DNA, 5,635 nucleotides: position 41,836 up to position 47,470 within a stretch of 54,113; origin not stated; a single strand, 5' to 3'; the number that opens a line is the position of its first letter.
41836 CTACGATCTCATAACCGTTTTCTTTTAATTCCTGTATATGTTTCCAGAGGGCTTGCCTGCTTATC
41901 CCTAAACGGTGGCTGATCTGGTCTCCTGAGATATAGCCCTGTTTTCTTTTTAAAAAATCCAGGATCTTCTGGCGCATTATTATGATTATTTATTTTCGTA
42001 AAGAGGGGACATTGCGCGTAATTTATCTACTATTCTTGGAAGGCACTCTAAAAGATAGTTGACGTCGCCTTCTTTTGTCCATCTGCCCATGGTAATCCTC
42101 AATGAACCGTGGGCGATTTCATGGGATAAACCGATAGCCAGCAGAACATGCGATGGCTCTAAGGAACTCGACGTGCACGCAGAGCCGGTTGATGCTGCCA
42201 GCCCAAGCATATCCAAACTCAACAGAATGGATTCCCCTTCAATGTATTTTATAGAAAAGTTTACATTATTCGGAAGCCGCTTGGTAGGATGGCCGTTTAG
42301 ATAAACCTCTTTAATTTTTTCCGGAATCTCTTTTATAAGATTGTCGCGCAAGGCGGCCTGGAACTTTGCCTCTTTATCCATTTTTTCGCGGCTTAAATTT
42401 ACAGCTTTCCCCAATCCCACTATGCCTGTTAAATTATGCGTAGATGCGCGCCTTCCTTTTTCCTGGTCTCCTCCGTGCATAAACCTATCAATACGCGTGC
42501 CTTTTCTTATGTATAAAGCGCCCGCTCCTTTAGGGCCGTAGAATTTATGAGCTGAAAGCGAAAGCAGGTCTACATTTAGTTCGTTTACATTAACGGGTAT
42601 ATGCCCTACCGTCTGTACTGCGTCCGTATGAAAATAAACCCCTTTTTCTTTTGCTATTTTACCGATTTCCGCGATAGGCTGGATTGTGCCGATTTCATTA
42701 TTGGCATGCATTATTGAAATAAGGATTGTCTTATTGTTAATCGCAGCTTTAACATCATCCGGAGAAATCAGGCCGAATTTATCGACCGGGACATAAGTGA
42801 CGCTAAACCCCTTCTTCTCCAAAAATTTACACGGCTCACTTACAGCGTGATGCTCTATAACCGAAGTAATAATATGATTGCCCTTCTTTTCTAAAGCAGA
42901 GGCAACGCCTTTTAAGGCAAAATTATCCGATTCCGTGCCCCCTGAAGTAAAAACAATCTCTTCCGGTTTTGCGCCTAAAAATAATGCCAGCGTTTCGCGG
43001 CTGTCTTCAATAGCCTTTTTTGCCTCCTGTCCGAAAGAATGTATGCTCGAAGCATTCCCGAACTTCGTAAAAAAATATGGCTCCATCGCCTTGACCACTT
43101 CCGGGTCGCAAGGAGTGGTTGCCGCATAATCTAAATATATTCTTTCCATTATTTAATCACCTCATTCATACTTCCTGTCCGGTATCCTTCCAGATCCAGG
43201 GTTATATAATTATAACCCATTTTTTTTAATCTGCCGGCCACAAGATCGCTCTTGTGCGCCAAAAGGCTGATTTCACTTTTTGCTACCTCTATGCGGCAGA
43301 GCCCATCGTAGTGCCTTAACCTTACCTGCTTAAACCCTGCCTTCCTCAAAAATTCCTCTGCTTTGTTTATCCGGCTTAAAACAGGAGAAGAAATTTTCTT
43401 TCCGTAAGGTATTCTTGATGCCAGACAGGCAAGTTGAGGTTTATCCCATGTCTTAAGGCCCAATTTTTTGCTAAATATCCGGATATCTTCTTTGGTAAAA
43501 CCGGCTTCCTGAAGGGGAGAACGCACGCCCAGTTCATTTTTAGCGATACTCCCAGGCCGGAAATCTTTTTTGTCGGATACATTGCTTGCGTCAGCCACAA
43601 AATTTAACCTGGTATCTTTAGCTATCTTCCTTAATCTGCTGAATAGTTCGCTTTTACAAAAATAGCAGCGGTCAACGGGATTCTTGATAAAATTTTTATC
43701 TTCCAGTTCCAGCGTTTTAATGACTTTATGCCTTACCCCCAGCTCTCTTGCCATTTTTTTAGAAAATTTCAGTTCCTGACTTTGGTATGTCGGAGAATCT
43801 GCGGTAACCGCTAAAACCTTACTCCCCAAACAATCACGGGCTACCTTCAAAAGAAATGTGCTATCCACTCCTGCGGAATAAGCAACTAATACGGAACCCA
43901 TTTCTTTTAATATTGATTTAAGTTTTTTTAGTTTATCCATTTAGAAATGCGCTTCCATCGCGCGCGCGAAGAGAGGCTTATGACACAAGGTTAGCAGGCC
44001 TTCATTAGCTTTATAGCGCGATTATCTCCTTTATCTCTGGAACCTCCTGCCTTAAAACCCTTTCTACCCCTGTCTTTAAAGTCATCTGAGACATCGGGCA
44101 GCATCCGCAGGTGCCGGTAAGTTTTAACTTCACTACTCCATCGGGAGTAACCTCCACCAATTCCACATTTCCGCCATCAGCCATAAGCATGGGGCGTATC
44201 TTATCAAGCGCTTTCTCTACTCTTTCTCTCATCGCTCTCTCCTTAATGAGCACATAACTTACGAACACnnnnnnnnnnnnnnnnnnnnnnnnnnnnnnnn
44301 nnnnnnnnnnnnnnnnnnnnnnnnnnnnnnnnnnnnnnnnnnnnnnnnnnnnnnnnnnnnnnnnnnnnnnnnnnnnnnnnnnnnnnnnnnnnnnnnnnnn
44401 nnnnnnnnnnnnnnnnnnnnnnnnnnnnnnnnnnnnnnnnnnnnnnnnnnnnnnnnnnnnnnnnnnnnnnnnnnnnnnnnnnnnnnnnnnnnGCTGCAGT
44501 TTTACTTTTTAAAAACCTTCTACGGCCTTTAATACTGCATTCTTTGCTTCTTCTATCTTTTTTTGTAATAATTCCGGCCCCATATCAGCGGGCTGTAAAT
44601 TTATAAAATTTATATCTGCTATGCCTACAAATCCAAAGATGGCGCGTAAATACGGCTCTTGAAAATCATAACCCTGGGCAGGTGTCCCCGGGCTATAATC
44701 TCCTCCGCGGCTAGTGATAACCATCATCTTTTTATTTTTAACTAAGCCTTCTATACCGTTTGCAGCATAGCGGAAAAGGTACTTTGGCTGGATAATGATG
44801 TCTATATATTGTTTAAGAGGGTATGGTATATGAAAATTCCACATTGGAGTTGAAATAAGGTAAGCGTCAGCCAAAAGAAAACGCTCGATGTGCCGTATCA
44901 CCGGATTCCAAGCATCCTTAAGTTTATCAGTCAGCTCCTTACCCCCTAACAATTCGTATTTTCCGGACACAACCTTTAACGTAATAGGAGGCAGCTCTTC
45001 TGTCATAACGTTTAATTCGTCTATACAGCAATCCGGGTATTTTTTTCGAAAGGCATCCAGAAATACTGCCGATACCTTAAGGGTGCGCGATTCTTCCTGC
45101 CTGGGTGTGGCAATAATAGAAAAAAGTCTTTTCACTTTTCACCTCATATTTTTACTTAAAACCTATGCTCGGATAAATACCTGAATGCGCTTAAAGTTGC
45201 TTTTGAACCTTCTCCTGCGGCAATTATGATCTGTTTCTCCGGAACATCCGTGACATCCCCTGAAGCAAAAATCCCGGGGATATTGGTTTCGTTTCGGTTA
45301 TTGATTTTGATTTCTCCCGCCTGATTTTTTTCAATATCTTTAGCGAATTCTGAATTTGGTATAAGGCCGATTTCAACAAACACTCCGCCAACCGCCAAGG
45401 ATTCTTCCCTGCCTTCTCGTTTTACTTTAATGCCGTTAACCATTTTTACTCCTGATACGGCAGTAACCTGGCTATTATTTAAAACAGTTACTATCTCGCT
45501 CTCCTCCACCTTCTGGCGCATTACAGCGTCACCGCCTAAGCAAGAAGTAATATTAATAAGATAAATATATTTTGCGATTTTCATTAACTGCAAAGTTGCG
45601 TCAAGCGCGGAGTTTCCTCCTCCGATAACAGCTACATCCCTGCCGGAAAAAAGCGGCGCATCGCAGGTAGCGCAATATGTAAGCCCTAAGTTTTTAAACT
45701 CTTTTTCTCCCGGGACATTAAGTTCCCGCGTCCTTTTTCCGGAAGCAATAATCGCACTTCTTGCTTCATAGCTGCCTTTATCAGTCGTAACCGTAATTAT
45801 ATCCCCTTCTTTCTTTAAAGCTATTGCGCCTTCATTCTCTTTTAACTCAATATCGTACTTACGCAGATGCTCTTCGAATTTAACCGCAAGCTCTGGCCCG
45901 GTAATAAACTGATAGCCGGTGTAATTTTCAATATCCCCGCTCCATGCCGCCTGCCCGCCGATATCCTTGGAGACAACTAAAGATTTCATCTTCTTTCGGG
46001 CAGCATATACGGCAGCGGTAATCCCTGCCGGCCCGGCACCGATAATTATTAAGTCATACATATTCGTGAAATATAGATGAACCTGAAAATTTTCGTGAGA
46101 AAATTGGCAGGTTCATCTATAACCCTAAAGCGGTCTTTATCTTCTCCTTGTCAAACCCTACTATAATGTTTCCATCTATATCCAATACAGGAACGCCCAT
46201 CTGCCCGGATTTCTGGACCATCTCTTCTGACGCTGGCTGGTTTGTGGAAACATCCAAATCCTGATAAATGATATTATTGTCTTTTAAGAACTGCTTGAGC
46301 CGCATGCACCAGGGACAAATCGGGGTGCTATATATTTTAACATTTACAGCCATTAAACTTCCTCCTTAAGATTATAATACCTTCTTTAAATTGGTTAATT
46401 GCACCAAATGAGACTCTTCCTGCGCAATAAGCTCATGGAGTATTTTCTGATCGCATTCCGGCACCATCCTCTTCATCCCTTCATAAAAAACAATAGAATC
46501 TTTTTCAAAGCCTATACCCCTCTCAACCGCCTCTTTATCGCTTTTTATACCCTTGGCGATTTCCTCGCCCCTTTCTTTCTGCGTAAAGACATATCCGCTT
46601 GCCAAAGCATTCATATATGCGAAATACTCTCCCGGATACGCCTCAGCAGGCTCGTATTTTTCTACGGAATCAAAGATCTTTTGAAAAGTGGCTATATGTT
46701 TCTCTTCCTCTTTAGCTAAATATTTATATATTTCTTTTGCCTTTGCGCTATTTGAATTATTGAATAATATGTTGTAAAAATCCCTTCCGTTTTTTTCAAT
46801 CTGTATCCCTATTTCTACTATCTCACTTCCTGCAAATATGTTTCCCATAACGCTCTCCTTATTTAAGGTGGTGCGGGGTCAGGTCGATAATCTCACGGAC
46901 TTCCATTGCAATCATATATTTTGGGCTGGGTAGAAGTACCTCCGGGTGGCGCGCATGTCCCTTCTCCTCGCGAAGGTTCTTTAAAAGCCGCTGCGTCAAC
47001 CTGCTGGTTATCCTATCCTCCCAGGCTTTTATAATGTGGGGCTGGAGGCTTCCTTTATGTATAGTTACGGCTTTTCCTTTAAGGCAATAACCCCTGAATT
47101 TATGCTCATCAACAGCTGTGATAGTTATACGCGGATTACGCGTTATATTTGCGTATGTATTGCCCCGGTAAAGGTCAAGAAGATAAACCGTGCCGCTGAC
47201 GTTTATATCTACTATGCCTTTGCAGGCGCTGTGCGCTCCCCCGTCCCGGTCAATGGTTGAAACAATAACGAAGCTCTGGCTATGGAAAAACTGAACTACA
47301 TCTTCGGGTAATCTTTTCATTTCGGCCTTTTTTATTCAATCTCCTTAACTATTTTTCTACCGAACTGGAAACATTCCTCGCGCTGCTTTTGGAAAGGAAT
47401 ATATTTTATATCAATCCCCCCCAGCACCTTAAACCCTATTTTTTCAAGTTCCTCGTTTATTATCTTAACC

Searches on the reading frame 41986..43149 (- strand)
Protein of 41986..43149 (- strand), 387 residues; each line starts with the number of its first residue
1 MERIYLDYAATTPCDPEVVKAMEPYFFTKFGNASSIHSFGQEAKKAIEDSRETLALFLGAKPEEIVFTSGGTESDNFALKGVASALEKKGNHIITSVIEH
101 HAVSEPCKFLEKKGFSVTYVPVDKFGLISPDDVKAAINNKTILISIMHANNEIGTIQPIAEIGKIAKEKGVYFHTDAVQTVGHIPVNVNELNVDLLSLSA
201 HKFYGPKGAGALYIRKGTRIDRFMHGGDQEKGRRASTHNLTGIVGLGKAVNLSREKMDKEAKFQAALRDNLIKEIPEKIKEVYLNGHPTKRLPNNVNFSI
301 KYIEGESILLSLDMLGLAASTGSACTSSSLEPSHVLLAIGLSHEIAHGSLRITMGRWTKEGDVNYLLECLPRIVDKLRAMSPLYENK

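Call 79: search_protein_families(library=pfam, proteins=[window:41986-43149:-])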
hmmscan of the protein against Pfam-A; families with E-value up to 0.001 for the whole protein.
window:41986-43149:- (387 aa): 4 families
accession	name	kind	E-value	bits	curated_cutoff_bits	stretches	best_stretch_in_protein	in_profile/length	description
PF00266.25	Aminotran_5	-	1.6e-87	294.3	21.5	1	4-366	1-371/371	Aminotransferase class-V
PF01041.23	DegT_DnrJ_EryC1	-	1.8e-07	31.2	19.8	1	53-182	32-151/360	DegT/DnrJ/EryC1/StrS aminotransferase family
PF01212.27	Beta_elim_lyase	-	4.6e-06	26.6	27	1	63-177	48-169/288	Beta-eliminating lyase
PF01053.26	Cys_Met_Meta_PP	-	6.3e-05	22.1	27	1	77-205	78-201/381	Cys/Met metabolism PLP-dependent enzyme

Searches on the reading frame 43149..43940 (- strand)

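Call 79: search_protein_families(library=pfam, proteins=[window:43149-43940:-])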
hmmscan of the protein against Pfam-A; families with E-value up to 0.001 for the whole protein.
window:43149-43940:- (263 aa): 4 families
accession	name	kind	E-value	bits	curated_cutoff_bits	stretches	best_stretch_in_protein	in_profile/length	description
PF06508.19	QueC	-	3.6e-05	23.8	22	1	17-78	2-62/210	Queuosine biosynthesis protein QueC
PF00733.27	Asn_synthase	-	0.00011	22.4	21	1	19-75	22-78/354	Asparagine synthase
PF01171.26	ATP_bind_3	-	0.00022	21.5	27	0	17-75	2-65/182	PP-loop family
PF00764.25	Arginosuc_synth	-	0.00055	20.5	27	0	17-75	2-60/162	Arginosuccinate synthase N-terminal HUP domain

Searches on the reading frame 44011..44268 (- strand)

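Call 6: search_protein_families(library=pfam, proteins=[window:44011-44268:-])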
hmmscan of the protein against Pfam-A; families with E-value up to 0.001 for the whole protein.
window:44011-44268:- (85 aa): 1 family
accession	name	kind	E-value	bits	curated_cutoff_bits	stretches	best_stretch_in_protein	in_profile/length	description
PF01106.22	NifU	-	1e-27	96.5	27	1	17-82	1-66/67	NifU-like domain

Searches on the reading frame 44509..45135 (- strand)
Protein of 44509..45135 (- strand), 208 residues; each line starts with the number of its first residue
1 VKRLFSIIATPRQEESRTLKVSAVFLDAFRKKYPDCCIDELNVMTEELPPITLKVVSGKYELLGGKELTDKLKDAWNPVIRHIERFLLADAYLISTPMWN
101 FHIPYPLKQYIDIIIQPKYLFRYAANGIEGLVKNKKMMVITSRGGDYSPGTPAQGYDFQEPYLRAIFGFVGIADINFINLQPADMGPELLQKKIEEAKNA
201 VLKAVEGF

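Call 6: search_protein_families(library=pfam, proteins=[window:44509-45135:-])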
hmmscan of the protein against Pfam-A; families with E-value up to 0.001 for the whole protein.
window:44509-45135:- (208 aa): 2 families
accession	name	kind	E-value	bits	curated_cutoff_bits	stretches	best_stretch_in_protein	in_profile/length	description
PF02525.22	Flavodoxin_2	-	4e-38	131.5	27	1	3-203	2-196/198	Flavodoxin-like fold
PF03358.20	FMN_red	-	0.00011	22.2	24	1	5-123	4-99/152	NADPH-dependent FMN reductase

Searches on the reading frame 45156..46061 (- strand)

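Call 79: search_protein_families(library=pfam, proteins=[window:45156-46061:-])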
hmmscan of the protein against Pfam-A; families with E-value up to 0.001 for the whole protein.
window:45156-46061:- (301 aa): 10 families
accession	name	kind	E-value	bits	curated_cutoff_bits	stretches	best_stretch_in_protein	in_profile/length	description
PF07992.20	Pyr_redox_2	-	6.4e-38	131.3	26.1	1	2-281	1-287/291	Pyridine nucleotide-disulphide oxidoreductase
PF13738.12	Pyr_redox_3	-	1.3e-26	94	30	2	52-268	77-305/305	Pyridine nucleotide-disulphide oxidoreductase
PF00890.30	FAD_binding_2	-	2.4e-09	37.3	20.4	1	3-42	1-42/414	FAD binding domain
PF12831.13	FAD_oxidored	-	3.1e-08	33.8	27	1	3-40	1-40/416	FAD dependent oxidoreductase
PF00070.33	Pyr_redox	-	4.5e-08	33.9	22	1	143-214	2-80/82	Pyridine nucleotide-disulphide oxidoreductase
PF03486.20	HI0933_like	-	4e-07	30.2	50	0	3-32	2-31/244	HI0933-like protein Rossmann domain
PF01266.30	DAO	-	4.1e-07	30.3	27.9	1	3-39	1-38/353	FAD dependent oxidoreductase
PF01946.23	Thi4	-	4.4e-06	26.6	26.2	1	3-42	19-60/235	Thi4 family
PF13450.12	NAD_binding_8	-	1.1e-05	26.1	21.9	1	6-62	1-55/68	NAD(P)-binding Rossmann-like domain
PF01134.28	GIDA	-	0.00061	19.4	22.1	0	3-33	1-31/391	Glucose inhibited division protein A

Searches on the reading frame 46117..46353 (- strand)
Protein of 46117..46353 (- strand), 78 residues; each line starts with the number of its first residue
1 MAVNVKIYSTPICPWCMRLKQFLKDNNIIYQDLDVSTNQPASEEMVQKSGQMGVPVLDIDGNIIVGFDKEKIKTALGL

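Call 80: search_protein_families(library=pfam, proteins=[window:46117-46353:-])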
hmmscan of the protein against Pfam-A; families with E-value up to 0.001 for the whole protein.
window:46117-46353:- (78 aa): 2 families
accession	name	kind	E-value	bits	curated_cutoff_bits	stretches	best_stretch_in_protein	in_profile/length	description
PF00462.30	Glutaredoxin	-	1.9e-16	60.4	22.9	1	5-64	1-60/60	Glutaredoxin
PF13417.12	GST_N_3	-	0.00012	22.7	22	1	8-65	2-58/75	Glutathione S-transferase, N-terminal domain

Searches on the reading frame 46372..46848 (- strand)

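Call 80: search_protein_families(library=pfam, proteins=[window:46372-46848:-])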
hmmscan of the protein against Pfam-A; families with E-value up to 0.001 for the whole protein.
window:46372-46848:- (158 aa): 1 family
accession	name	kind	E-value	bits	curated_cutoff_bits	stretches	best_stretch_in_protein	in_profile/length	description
PF02915.23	Rubrerythrin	-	4.1e-08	34.1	22.8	1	9-154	1-136/137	Rubrerythrin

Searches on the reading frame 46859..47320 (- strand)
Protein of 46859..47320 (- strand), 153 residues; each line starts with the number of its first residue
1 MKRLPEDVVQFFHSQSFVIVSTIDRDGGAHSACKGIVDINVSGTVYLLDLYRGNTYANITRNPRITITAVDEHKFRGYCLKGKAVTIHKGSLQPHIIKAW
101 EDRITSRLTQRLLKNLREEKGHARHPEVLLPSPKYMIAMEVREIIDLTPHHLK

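Call 80: search_protein_families(library=pfam, proteins=[window:46859-47320:-])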
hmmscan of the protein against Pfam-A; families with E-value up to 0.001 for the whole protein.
window:46859-47320:- (153 aa): 1 family
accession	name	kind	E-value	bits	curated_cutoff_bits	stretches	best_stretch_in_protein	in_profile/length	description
PF01243.27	PNPOx_N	-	2.1e-10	41.5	28.1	1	4-105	1-94/120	Pyridoxamine 5'-phosphate oxidase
